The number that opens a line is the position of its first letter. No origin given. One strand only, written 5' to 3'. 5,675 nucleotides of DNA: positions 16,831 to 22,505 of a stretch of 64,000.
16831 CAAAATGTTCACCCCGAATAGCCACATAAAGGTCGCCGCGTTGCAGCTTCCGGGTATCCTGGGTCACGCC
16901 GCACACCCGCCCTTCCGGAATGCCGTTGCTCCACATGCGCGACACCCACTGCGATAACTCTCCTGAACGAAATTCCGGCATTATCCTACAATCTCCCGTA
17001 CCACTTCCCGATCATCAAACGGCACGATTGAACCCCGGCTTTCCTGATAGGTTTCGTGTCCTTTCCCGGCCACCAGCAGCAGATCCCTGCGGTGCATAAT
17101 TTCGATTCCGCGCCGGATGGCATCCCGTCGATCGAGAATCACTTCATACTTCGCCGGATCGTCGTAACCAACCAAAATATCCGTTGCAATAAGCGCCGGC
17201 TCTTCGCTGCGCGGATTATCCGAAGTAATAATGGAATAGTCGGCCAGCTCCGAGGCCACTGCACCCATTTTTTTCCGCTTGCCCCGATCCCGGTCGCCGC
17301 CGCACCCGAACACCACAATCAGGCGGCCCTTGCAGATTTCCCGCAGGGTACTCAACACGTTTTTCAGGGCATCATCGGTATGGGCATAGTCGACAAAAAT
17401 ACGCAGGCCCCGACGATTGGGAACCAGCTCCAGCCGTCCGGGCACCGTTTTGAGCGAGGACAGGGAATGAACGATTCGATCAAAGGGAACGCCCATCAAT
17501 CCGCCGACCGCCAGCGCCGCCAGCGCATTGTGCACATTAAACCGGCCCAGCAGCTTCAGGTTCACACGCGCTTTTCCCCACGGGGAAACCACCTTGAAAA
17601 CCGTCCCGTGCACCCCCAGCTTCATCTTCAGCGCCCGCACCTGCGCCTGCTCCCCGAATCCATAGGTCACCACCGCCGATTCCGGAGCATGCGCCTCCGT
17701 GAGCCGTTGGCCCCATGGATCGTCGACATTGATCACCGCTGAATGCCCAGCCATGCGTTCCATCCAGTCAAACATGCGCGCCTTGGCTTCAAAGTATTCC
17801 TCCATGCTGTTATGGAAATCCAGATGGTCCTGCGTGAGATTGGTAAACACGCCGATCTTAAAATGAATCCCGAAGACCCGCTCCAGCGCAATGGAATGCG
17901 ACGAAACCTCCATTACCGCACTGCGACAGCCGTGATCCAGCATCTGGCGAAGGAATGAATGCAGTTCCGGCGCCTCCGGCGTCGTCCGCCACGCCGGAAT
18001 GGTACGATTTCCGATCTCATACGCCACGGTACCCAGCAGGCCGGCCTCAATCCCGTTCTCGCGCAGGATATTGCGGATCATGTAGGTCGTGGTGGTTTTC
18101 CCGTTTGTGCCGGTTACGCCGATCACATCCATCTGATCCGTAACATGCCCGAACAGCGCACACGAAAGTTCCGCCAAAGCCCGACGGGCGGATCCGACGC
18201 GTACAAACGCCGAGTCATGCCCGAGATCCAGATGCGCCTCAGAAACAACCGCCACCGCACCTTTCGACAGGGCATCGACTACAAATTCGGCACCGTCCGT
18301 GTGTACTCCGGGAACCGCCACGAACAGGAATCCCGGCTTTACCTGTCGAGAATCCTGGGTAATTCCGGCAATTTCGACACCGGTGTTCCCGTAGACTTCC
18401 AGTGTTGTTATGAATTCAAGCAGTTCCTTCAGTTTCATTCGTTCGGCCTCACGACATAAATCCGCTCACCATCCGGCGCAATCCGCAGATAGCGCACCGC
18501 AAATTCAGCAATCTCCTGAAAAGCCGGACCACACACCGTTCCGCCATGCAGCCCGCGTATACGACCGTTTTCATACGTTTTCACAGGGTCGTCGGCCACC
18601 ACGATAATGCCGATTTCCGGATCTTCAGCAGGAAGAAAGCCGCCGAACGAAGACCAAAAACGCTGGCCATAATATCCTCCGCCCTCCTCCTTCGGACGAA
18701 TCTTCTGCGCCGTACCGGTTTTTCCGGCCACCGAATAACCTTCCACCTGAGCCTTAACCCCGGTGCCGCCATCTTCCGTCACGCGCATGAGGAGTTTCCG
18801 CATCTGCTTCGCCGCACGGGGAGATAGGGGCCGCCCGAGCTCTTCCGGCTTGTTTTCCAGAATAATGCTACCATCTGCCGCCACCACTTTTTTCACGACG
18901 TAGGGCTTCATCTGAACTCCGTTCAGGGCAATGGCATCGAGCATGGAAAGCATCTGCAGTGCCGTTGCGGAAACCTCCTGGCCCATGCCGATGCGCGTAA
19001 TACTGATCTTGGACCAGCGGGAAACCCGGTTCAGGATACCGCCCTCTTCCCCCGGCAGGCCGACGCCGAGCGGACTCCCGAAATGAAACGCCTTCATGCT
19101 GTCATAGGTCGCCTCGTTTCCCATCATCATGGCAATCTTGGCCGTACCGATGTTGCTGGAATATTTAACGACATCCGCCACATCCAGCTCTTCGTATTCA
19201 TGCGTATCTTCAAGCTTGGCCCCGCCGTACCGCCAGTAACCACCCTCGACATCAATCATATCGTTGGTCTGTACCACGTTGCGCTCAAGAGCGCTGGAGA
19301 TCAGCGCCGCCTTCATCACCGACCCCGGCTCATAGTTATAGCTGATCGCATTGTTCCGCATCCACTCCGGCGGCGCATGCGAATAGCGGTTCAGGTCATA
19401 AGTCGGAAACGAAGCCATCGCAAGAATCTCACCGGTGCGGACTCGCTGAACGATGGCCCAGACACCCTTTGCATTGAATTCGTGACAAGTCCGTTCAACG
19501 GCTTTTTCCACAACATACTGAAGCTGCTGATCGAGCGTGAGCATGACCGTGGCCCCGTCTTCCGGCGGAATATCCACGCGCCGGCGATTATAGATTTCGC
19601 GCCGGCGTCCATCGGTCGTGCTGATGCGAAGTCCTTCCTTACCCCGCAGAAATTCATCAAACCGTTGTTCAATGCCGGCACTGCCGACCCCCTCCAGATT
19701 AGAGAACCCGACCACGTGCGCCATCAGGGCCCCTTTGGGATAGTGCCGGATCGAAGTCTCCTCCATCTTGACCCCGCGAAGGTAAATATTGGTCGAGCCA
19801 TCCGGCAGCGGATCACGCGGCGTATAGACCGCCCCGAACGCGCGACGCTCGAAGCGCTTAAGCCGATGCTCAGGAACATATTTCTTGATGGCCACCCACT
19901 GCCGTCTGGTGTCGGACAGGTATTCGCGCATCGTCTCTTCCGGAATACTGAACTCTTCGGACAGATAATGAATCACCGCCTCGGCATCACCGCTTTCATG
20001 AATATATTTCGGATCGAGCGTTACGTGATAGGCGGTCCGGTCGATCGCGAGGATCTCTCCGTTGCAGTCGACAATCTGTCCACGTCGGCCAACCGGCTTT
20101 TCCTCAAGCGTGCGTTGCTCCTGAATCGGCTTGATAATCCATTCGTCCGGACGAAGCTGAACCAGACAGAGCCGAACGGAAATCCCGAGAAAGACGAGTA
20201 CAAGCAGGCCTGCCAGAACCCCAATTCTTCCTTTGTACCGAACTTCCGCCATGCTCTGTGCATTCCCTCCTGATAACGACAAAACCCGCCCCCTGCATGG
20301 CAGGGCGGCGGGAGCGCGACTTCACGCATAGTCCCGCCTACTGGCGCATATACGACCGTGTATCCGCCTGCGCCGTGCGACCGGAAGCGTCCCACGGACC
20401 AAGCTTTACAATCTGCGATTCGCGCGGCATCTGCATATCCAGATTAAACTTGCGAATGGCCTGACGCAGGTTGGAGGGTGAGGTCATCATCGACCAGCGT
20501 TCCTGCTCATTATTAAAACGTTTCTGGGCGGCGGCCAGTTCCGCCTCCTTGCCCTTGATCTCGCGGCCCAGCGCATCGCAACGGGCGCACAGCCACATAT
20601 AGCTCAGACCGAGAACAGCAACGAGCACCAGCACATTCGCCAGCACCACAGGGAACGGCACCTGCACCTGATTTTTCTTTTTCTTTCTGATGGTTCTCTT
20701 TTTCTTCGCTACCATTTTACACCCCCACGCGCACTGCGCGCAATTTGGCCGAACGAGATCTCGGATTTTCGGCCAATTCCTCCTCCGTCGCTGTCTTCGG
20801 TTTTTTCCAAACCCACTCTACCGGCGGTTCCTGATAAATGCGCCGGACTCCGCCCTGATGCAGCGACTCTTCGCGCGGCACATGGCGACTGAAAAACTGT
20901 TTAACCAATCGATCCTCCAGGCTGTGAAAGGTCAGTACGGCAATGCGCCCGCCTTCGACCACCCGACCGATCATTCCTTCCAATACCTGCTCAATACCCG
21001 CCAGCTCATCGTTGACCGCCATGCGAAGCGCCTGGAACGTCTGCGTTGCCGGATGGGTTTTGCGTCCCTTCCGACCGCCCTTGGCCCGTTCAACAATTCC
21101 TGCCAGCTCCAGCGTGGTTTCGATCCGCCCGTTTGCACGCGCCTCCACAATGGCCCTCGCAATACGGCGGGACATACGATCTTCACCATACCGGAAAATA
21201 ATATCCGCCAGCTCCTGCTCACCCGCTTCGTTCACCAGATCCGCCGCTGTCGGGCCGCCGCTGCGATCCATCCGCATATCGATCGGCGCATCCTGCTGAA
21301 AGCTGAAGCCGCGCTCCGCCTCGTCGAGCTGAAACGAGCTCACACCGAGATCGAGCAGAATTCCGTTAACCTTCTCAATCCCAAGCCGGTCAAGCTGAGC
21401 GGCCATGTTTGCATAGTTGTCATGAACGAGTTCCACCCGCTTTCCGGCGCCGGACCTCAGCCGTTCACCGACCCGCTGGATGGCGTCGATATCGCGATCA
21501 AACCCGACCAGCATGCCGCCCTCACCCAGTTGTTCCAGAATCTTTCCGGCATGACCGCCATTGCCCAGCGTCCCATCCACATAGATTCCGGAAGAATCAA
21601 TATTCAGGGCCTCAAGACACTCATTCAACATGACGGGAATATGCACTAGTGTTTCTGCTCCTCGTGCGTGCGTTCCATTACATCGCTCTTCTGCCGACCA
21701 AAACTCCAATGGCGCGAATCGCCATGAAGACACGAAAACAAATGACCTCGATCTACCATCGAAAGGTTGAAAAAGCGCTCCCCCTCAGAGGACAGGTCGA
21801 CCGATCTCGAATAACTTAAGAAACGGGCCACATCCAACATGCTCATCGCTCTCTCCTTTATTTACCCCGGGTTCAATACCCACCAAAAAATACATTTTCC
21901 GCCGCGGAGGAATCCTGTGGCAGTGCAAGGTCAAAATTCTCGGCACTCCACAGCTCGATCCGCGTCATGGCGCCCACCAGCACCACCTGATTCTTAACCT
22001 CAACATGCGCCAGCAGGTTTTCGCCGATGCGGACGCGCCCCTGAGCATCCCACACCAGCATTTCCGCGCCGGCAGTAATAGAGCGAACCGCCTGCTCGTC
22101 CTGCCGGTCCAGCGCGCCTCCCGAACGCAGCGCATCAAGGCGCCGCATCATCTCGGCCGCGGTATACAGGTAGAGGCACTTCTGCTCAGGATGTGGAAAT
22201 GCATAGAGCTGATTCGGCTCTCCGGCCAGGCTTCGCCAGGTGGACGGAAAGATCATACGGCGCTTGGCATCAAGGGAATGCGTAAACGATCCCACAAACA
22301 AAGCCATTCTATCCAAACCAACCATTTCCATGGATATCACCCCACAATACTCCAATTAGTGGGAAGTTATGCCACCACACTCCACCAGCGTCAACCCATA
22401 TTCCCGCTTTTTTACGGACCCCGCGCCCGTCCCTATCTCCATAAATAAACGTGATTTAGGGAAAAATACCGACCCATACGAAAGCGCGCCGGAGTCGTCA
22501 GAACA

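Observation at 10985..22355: Atypical dcw cluster: a LysM lipoprotein is inserted between murD and ftsW, and the cluster ends after ftsW with no murG/murC/ddl/ftsQAZ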

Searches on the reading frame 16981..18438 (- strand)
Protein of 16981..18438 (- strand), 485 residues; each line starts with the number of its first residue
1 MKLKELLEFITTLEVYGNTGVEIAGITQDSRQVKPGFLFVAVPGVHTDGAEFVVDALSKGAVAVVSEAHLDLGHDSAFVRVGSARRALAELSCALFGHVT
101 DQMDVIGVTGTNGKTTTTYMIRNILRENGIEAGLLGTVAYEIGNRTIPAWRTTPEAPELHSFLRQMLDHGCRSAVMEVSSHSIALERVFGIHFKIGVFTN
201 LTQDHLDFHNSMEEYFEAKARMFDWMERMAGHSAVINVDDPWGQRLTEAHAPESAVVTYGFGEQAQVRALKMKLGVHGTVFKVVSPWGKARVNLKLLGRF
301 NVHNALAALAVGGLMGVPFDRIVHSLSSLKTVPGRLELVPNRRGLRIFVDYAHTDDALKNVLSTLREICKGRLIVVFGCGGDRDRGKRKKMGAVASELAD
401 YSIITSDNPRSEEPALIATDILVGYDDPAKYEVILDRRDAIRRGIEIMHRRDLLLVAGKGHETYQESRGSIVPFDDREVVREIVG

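Call 3: search_protein_families(library=pfam, proteins=[window:16981-18438:-])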
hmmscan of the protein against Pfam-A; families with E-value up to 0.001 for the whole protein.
window:16981-18438:- (485 aa): 3 families
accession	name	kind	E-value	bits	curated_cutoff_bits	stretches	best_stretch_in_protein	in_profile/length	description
PF08245.18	Mur_ligase_M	-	1.4e-58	198.6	24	1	108-311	1-199/200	Mur ligase middle domain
PF02875.26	Mur_ligase_C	-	2.4e-32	112.9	28.4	1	334-460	1-127/127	Mur ligase, glutamate ligase domain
PF01225.30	Mur_ligase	-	2e-08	34.9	21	1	22-70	1-54/95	Mur ligase family, catalytic domain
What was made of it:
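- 16981..18438 (-): murE. Mur ligase N, M and C domains (call 3).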

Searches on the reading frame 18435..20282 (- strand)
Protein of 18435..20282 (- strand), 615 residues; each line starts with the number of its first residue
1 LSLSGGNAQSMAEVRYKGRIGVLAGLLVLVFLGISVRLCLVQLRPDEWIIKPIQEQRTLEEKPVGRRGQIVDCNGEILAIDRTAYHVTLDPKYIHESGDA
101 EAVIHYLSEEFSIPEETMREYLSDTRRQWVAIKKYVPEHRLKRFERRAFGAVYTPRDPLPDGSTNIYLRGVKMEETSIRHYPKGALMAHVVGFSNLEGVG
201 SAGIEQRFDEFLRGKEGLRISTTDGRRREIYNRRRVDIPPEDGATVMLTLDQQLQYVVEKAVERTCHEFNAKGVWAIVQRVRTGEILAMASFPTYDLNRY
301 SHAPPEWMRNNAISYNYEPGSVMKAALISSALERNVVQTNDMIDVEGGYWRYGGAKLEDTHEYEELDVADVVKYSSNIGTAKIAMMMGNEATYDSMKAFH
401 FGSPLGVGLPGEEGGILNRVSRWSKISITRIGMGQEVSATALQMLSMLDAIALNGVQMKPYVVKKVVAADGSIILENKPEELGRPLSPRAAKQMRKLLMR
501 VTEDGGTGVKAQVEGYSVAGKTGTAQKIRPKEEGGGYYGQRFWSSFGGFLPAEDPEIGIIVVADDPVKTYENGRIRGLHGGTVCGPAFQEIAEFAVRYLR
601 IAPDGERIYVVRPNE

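Call 3: search_protein_families(library=pfam, proteins=[window:18435-20282:-])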
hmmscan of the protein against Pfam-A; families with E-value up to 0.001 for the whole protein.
window:18435-20282:- (615 aa): 3 families
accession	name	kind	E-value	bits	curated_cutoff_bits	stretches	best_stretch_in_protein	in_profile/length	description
PF00905.27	Transpeptidase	-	6.9e-66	222.9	22.1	1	276-576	3-290/299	Penicillin binding protein transpeptidase domain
PF03717.20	PBP_dimer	-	1.1e-20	75.2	24.4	1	65-228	4-174/180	Penicillin-binding Protein dimerisation domain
PF21922.1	PBP_dimer_2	-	4.8e-05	24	27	1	179-216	25-61/83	Penicillin binding protein A dimerisation domain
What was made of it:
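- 18435..20282 (-): ftsI, the class B PBP transpeptidase. PF00905 and PF03717 (call 3).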

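Call 41: search_protein_families(library=ncbifam, proteins=[window:18435-20282:-], max_evalue=0.01)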
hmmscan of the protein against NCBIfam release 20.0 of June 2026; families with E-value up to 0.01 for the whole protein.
window:18435-20282:- (615 aa): 22 families
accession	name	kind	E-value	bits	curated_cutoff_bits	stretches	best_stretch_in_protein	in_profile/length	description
TIGR02214.1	spoVD_pbp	equivalog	3.3e-103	346.2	688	1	27-606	9-565/636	stage V sporulation protein D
NF053573.1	PBP2_PenA_Neis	exception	9.2e-84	282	1105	1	13-603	21-568/572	peptidoglycan D,D-transpeptidase PBP2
TIGR03423.1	pbp2_mrdA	equivalog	1.2e-77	261.9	455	1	19-565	2-571/593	penicillin-binding protein 2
NF011685.0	PRK15105.1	subfamily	2.3e-71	241.1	737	1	19-604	23-566/588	peptidoglycan glycosyltransferase FtsI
NF038271.1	strep_PBP2X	exception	4.3e-56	190.5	1050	1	65-571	71-597/750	penicillin-binding protein PBP2X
NF051842.1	PBP4_5_Efaec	equivalog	8.1e-36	123.6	700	1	65-531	163-618/668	penicillin-binding protein PBP4(5)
TIGR02074.1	PBP_1a_fam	subfamily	1.2e-28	100.2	508.75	1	241-528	221-486/535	PBP1A family penicillin-binding protein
NF038278.1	strep_PBP2B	exception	7.1e-22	77.6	975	1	192-562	255-651/678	penicillin-binding protein PBP2B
NF008061.0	PRK10795.1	equivalog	2.8e-21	75.7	962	1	65-529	67-553/634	peptidoglycan DD-transpeptidase MrdA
NF051885.1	tranpepglycosPbpC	equivalog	2e-14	53.1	900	1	244-529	292-548/632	multimodular transpeptidase-transglycosylase PbpC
NF000406.1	MECB_PBP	exception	8.3e-14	50.9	1450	1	66-536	149-617/674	PBP2a family beta-lactam-resistant peptidoglycan transpeptidase MecB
NF000237.1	MECA_PBP2A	equivalog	4.2e-13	48.5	750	1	50-466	133-553/668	PBP2a family beta-lactam-resistant peptidoglycan transpeptidase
NF033378.1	MECD_PBP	exception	5.2e-12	44.9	1450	1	65-462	151-557/678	PBP2a family beta-lactam-resistant peptidoglycan transpeptidase MecD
NF038276.1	strep_PBP2A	exception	3.5e-11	42.1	1100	1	431-526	487-580/716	penicillin-binding protein PBP2A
NF000409.1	MECA_pure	exception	1.3e-10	40.5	1490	1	61-465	145-552/668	PBP2a family beta-lactam-resistant peptidoglycan transpeptidase MecA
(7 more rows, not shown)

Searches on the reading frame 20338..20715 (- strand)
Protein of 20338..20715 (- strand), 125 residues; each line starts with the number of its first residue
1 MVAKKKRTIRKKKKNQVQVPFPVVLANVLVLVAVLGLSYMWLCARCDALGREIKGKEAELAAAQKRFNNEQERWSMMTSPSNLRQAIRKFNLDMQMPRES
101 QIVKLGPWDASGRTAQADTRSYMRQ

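Call 3: search_protein_families(library=pfam, proteins=[window:20338-20715:-])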
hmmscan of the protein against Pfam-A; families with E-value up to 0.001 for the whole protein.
window:20338-20715:- (125 aa): 0 families
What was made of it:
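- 20338..20715 (-): ftsL-like gene encoding a bitopic protein: basic tail, TM segment and coiled coil. No Pfam hit (call 3).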

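Call 41: search_protein_families(library=ncbifam, proteins=[window:20338-20715:-], max_evalue=0.01)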
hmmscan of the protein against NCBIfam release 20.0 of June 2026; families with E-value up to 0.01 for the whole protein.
window:20338-20715:- (125 aa): 1 family
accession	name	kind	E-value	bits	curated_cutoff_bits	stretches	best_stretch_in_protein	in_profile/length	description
NF049847.1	FtsL_COG5462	equivalog_domain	0.0013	18.4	50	1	28-99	7-80/85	cell division protein FtsL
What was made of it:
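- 20338..20715 (-): NCBIfam FtsL_COG5462 scores 18.4 bits, below its cutoff (call 41).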

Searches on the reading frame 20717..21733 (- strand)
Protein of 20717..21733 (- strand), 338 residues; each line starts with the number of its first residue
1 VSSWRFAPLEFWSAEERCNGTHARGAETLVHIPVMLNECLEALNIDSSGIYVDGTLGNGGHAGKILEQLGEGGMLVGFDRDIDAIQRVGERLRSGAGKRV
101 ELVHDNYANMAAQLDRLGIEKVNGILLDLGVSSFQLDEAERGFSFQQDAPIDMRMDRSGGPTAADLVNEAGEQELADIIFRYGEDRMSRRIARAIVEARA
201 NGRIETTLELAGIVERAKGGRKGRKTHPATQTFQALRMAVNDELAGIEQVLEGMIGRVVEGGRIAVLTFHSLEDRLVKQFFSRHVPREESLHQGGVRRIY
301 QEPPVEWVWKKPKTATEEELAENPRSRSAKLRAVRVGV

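Call 3: search_protein_families(library=pfam, proteins=[window:20717-21733:-])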
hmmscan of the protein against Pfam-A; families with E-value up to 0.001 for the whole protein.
window:20717-21733:- (338 aa): 1 family
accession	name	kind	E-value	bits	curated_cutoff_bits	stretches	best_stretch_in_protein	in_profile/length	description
PF01795.25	Methyltransf_5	-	3.1e-105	352.5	27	1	30-335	3-307/309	MraW methylase family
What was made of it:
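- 20717..21733 (-): rsmH/mraW, the 16S rRNA m4C1402 methyltransferase. PF01795, E 3.1e-105 (call 3).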

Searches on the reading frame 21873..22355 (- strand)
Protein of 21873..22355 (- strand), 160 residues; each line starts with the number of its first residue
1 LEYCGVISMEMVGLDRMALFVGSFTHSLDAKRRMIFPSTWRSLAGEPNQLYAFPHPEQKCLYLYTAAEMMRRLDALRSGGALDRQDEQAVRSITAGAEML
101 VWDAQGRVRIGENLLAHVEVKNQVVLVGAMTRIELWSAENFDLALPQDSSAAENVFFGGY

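Call 3: search_protein_families(library=pfam, proteins=[window:21873-22355:-])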
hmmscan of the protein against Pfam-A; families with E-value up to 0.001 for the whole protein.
window:21873-22355:- (160 aa): 1 family
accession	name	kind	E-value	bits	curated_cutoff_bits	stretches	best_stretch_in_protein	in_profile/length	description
PF02381.23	MraZ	-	3.4e-12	46.6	23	1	95-148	3-56/72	MraZ protein, putative antitoxin-like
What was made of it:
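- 21873..22355 (-): mraZ. The true start is probably about 17 codons downstream of the listed TTG. PF02381 (call 3).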

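Call 41: search_protein_families(library=ncbifam, proteins=[window:21873-22355:-], max_evalue=0.01)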
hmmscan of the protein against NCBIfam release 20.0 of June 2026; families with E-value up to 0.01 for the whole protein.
window:21873-22355:- (160 aa): 6 families
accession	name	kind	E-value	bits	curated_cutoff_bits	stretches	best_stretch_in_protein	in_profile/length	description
TIGR00242.1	TIGR00242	equivalog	5.8e-20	71.7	98.35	1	19-152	1-132/144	division/cell wall cluster transcriptional repressor MraZ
NF001476.0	PRK00326.2-2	equivalog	3e-14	53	162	1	17-143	2-137/163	division/cell wall cluster transcriptional repressor MraZ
NF001477.0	PRK00326.2-4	equivalog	1.4e-12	47.8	162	1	17-142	1-128/155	division/cell wall cluster transcriptional repressor MraZ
NF001483.0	PRK00326.3-5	equivalog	2.1e-11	44.3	239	1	20-145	3-131/155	division/cell wall cluster transcriptional repressor MraZ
NF001482.0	PRK00326.3-4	equivalog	3.4e-11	43.1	168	1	19-151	1-147/160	division/cell wall cluster transcriptional repressor MraZ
NF001475.0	PRK00326.2-1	equivalog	1.1e-09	38.4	257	1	17-146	1-132/149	division/cell wall cluster transcriptional repressor MraZ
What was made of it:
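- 21873..22355 (-): TIGR00242 matches residues 19-152 (call 41).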
